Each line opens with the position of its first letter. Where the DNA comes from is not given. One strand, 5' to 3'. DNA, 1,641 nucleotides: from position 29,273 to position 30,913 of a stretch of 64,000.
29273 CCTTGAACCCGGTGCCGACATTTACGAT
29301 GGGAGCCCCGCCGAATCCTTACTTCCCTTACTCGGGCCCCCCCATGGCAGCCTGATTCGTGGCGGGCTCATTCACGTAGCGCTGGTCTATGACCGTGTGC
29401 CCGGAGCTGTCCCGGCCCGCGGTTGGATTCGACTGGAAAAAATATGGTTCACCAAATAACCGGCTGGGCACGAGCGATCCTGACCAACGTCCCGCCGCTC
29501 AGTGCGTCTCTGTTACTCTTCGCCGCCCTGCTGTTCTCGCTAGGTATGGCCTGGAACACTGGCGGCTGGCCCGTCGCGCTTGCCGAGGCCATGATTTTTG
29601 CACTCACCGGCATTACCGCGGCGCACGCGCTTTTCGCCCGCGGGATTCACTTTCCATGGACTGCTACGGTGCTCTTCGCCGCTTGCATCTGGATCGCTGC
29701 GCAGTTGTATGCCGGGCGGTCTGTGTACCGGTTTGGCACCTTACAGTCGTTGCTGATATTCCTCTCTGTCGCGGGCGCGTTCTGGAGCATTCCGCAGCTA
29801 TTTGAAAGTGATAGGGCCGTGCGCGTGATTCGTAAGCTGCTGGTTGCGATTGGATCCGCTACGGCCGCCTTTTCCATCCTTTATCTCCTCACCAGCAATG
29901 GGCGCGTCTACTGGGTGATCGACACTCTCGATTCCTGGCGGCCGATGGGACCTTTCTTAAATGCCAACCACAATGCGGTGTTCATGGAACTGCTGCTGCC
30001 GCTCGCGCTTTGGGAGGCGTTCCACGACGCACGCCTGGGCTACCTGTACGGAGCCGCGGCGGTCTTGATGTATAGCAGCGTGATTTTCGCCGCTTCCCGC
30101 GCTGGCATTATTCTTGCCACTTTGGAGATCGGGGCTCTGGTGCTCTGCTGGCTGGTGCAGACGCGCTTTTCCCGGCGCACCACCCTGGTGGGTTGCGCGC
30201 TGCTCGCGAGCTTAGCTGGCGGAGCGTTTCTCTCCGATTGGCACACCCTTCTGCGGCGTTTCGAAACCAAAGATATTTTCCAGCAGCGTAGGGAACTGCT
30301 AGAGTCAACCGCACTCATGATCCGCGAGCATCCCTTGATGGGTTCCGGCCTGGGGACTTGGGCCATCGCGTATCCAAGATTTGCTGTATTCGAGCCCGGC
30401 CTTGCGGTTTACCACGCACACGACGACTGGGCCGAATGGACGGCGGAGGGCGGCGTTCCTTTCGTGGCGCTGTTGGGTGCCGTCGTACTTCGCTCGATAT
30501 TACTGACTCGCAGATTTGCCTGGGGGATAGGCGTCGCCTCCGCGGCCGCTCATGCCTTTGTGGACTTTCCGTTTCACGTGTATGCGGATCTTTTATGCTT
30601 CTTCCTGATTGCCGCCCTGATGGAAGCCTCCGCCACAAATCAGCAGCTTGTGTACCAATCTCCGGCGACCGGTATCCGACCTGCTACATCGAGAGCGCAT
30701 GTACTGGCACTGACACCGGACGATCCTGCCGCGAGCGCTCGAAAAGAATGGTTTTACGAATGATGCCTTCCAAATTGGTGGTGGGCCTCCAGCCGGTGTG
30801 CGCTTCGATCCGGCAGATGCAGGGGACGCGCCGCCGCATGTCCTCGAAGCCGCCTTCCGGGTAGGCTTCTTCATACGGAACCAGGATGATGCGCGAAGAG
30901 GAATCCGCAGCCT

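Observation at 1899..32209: tRNA-Val-bounded ~30-kb insertion: intact tRNA at one end, orphan 47-nt tRNA 3' fragment at the other, a whole polysaccharide locus as cargo, and no integrase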

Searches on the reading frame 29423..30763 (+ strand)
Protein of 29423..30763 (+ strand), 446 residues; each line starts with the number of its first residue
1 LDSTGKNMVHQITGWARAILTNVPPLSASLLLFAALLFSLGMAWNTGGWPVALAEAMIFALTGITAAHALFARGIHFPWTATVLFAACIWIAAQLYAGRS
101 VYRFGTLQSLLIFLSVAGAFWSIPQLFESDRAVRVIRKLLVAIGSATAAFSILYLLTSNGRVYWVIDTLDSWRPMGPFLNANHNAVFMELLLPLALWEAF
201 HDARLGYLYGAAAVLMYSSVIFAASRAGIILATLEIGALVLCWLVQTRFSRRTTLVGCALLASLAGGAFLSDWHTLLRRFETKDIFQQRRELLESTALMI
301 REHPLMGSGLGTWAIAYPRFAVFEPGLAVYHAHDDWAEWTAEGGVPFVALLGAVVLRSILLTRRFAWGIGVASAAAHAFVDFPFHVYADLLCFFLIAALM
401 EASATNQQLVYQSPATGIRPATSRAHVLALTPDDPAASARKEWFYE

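Call 11: search_protein_families(library=pfam, proteins=[window:29423-30763:+], max_evalue=0.01)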
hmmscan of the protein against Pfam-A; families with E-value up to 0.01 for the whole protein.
window:29423-30763:+ (446 aa): 1 family
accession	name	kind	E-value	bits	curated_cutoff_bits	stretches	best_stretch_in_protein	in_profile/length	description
PF04932.20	Wzy_C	-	3.3e-16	59.9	31.7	1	211-350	1-147/149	O-Antigen ligase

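Call 33: find_homologous_proteins(query=window:29423-30763:+, max_evalue=1e-10)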
Query window:29423-30763:+ (446 aa): 22 proteins with E <= 1e-10 among 8000 candidates.
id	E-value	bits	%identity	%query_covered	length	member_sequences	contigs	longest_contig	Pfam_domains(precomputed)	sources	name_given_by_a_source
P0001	1.9e-285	965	100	98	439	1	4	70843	PF04932.21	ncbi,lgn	-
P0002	4.9e-213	726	78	98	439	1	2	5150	PF04932.21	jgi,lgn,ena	-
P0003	3.6e-203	694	76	96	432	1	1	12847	PF04932.21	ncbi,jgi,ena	jgi:hypothetical protein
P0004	9.5e-182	623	73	90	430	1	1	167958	PF04932.21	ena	-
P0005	1.8e-161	556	67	86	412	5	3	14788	PF04932.21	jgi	jgi:hypothetical protein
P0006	4.7e-158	545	68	82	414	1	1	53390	PF04932.21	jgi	jgi:hypothetical protein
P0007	1.2e-152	527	81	67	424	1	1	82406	PF04932.21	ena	-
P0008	1.0e-138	481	69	71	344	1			PF04932.21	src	-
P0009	9.6e-95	336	74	50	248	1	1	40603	-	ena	-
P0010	1.0e-85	306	64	50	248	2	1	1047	PF04932.21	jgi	jgi:hypothetical protein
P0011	1.8e-59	220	38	81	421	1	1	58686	PF04932.21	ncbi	ncbi:MAG: O-antigen ligase family protein [Bryobacteraceae bacterium]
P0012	1.1e-53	201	38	80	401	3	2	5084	PF04932.21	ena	-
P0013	1.7e-52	197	39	83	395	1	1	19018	PF04932.21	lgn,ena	-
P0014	3.7e-51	193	36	90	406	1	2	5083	PF04932.21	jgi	jgi:O-antigen ligase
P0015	2.3e-50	190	40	67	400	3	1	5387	PF04932.21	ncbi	-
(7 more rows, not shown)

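Call 34: find_encoding_contigs(protein=P0001, flank=10000, max_places=6)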
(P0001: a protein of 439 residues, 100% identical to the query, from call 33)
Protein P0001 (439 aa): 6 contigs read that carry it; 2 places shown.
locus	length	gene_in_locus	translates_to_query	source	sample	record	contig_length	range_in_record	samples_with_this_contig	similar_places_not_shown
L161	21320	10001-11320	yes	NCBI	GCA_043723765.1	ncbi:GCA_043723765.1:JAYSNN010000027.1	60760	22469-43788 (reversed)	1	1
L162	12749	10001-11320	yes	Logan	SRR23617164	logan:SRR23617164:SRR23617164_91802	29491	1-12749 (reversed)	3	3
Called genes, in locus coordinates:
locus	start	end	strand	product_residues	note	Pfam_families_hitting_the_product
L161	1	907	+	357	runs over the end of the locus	PF00733:Asn_synthase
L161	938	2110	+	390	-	PF13477:Glyco_trans_4_2, PF13439:Glyco_transf_4 (weak), PF13579:Glyco_trans_4_4 (weak), PF20706:GT4-conflict, PF00534:Glycos_transf_1, PF13692:Glyco_trans_1_4, PF13524:Glyco_trans_1_2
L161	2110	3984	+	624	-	PF00953:Glycos_transf_4, PF13727:CoA_binding_3 (weak)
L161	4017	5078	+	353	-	PF01757:Acyl_transf_3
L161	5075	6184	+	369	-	PF00535:Glycos_transf_2, PF10111:Glyco_tranf_2_2 (weak), PF13641:Glyco_tranf_2_3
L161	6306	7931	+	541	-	PF01943:Polysacc_synt, PF13440:Polysacc_synt_3, PF03023:MurJ (weak), PF01554:MatE (weak)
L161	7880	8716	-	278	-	-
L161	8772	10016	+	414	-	-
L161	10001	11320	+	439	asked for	PF04932:Wzy_C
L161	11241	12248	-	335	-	PF01073:3Beta_HSD, PF01370:Epimerase, PF02719:Polysacc_synt_2, PF04321:RmlD_sub_bind (weak), PF13460:NAD_binding_10 (weak), PF16363:GDP_Man_Dehyd, PF07993:NAD_binding_4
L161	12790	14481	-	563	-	PF05199:GMC_oxred_C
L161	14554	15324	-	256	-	PF13531:SBP_bac_11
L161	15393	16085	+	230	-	PF00072:Response_reg, PF00486:Trans_reg_C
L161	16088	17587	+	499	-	PF00672:HAMP, PF00512:HisKA, PF02518:HATPase_c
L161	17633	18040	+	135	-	PF01740:STAS, PF13466:STAS_2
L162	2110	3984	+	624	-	PF00953:Glycos_transf_4, PF13727:CoA_binding_3 (weak)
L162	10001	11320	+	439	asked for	PF04932:Wzy_C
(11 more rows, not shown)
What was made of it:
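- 8371..31800 (+): 23.4-kb Wzx/Wzy-type polysaccharide locus shared with relatives:
- Wza 8594-9544
- Wzc 9553-11904
- glycosyltransferases 11879-13072, 13069-14100, 14004-15284, 16419-17675, 20381-21553 and 24518-25627
- membrane protein 15239-16615
- hexapeptide transferase 17672-18439
- split asnB-like gene 18381-20350
- PF00953 initiating transferase 21553-23427
- acyltransferase 23460-24521
- Wzx 25749-27374
- unknown ORFs 27323-28159 (-) and 28215-29459
- Wzy 29444-30763
- epimerase 30684-31691 (-). Gene calls of the public assembly (call 34).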

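Call 35: find_encoding_contigs(protein=P0007, flank=10000, max_places=4)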
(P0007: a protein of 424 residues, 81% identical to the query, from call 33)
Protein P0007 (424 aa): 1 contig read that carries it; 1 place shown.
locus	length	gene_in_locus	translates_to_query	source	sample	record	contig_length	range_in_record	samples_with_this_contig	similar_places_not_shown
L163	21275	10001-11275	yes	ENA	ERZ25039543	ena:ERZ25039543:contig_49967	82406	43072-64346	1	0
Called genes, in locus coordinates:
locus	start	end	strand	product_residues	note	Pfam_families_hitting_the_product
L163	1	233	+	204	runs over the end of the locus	PF00953:Glycos_transf_4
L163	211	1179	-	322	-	-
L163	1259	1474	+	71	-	-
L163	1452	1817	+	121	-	-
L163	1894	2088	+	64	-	-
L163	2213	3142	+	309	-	PF05050:Methyltransf_21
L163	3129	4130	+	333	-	PF00535:Glycos_transf_2, PF10111:Glyco_tranf_2_2 (faint), PF13641:Glyco_tranf_2_3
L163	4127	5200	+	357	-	-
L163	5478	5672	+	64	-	-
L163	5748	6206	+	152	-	PF13641:Glyco_tranf_2_3 (weak)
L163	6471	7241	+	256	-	PF01943:Polysacc_synt, PF03023:MurJ (faint), PF13440:Polysacc_synt_3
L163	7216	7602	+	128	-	-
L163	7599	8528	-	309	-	-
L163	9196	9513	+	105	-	-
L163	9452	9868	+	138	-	-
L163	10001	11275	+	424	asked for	PF04932:Wzy_C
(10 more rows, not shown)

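Call 36: find_encoding_contigs(protein=P0004, flank=10000, max_places=4)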
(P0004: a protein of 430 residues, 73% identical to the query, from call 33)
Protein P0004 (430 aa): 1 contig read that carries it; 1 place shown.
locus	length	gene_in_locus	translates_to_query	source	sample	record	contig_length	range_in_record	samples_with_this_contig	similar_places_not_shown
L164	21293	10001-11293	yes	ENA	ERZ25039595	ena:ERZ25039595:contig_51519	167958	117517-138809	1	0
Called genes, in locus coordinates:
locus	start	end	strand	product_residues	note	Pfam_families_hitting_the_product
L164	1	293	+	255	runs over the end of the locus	-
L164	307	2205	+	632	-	PF13522:GATase_6, PF13537:GATase_7, PF00733:Asn_synthase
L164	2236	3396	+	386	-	PF13477:Glyco_trans_4_2, PF13439:Glyco_transf_4 (weak), PF13579:Glyco_trans_4_4 (faint), PF20706:GT4-conflict (weak), PF00534:Glycos_transf_1, PF13692:Glyco_trans_1_4, PF13524:Glyco_trans_1_2 (weak)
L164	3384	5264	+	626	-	PF00953:Glycos_transf_4, PF13727:CoA_binding_3 (weak)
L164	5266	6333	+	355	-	PF01757:Acyl_transf_3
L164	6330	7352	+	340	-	PF01943:Polysacc_synt (weak), PF13440:Polysacc_synt_3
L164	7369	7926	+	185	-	-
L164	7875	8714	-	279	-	-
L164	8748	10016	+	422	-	-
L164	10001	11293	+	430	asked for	PF04932:Wzy_C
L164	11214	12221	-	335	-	PF01073:3Beta_HSD, PF01370:Epimerase, PF02719:Polysacc_synt_2, PF04321:RmlD_sub_bind, PF16363:GDP_Man_Dehyd, PF07993:NAD_binding_4 (weak)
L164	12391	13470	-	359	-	PF00535:Glycos_transf_2, PF10111:Glyco_tranf_2_2, PF13641:Glyco_tranf_2_3, PF13506:Glyco_transf_21 (weak)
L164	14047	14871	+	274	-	PF20560:MotA_N (weak), PF01618:MotA_ExbB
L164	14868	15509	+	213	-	PF13677:MotB_plug, PF00691:OmpA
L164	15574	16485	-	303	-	PF13489:Methyltransf_23 (weak), PF08241:Methyltransf_11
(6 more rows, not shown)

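Call 46: find_encoding_contigs(protein=P0003, flank=10000, max_places=3)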
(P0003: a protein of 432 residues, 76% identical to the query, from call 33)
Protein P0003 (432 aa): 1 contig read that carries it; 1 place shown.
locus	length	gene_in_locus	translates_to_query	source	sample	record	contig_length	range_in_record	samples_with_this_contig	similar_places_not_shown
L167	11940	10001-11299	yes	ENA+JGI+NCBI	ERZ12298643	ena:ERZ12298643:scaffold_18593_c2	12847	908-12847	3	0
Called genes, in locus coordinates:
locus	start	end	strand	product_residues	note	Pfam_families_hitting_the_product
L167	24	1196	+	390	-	PF13477:Glyco_trans_4_2, PF13439:Glyco_transf_4 (weak), PF13579:Glyco_trans_4_4 (weak), PF20706:GT4-conflict, PF00534:Glycos_transf_1, PF13692:Glyco_trans_1_4, PF13524:Glyco_trans_1_2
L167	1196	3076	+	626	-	PF00953:Glycos_transf_4, PF13727:CoA_binding_3 (weak)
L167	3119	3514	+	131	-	PF01757:Acyl_transf_3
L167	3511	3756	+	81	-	-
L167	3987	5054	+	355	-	PF01757:Acyl_transf_3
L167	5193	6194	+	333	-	PF00535:Glycos_transf_2, PF10111:Glyco_tranf_2_2 (faint), PF13641:Glyco_tranf_2_3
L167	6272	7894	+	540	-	PF01943:Polysacc_synt, PF13440:Polysacc_synt_3, PF03023:MurJ (weak), PF01554:MatE (weak)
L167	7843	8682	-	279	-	-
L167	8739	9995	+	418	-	-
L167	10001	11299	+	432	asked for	PF04932:Wzy_C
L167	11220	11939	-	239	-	PF01370:Epimerase, PF16363:GDP_Man_Dehyd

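Call 47: find_encoding_contigs(protein=P0002, flank=10000, max_places=3)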
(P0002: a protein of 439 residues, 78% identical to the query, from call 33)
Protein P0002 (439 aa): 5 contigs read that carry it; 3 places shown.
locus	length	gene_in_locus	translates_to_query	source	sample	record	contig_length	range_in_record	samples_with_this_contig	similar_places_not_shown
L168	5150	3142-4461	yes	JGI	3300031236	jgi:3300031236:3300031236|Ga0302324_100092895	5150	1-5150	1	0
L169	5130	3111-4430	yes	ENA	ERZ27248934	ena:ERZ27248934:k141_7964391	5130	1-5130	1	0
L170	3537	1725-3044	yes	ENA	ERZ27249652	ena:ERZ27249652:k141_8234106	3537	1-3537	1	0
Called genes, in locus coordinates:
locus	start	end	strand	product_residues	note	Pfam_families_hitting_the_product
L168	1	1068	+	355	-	?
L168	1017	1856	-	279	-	-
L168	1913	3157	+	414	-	-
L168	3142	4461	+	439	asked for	PF04932:Wzy_C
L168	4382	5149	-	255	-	?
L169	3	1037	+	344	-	?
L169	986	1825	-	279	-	-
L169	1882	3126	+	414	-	-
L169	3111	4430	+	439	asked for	PF04932:Wzy_C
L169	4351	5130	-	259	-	?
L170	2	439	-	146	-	?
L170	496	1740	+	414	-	-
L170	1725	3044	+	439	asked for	PF04932:Wzy_C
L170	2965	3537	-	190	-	?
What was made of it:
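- Tried and rejected: Several relatives' contigs (L167-L170) end inside the epimerase and gave no information on the right flank (calls 46, 47).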

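Call 48: find_encoding_contigs(protein=P0006, flank=10000, max_places=3)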
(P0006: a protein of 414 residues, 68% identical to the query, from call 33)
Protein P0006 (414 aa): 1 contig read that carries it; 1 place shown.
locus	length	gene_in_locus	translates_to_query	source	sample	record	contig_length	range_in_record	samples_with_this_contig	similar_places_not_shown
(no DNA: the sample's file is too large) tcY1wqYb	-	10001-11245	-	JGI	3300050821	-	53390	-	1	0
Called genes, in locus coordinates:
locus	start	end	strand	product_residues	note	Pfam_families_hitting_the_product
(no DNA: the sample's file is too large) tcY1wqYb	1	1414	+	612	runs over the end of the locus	PF00953:Glycos_transf_4, PF13727:CoA_binding_3 (weak)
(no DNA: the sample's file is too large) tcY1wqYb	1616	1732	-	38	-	-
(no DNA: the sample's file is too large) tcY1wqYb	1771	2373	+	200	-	-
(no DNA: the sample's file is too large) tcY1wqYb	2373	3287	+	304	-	PF05050:Methyltransf_21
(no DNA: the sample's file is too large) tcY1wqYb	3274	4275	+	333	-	PF00535:Glycos_transf_2, PF10111:Glyco_tranf_2_2 (weak), PF13641:Glyco_tranf_2_3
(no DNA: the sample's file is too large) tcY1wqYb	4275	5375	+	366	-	PF13489:Methyltransf_23, PF08241:Methyltransf_11, PF08242:Methyltransf_12, PF13649:Methyltransf_25, PF13847:Methyltransf_31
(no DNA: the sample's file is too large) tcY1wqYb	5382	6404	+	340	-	PF00535:Glycos_transf_2, PF13641:Glyco_tranf_2_3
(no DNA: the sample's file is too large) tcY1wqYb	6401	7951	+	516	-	PF01554:MatE (faint), PF01943:Polysacc_synt, PF13440:Polysacc_synt_3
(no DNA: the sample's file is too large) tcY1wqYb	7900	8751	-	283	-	-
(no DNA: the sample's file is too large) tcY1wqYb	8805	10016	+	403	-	-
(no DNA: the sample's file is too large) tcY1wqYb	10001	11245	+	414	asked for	PF04932:Wzy_C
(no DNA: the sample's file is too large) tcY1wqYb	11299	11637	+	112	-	-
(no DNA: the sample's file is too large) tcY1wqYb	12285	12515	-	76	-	-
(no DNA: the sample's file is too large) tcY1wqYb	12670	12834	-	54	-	-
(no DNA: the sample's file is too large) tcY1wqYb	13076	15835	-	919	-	PF08448:PAS_4 (weak), PF00989:PAS, PF08448:PAS_4, PF13426:PAS_9 (weak), PF13188:PAS_8 (weak), PF00512:HisKA, PF02518:HATPase_c, PF00072:Response_reg, +1 more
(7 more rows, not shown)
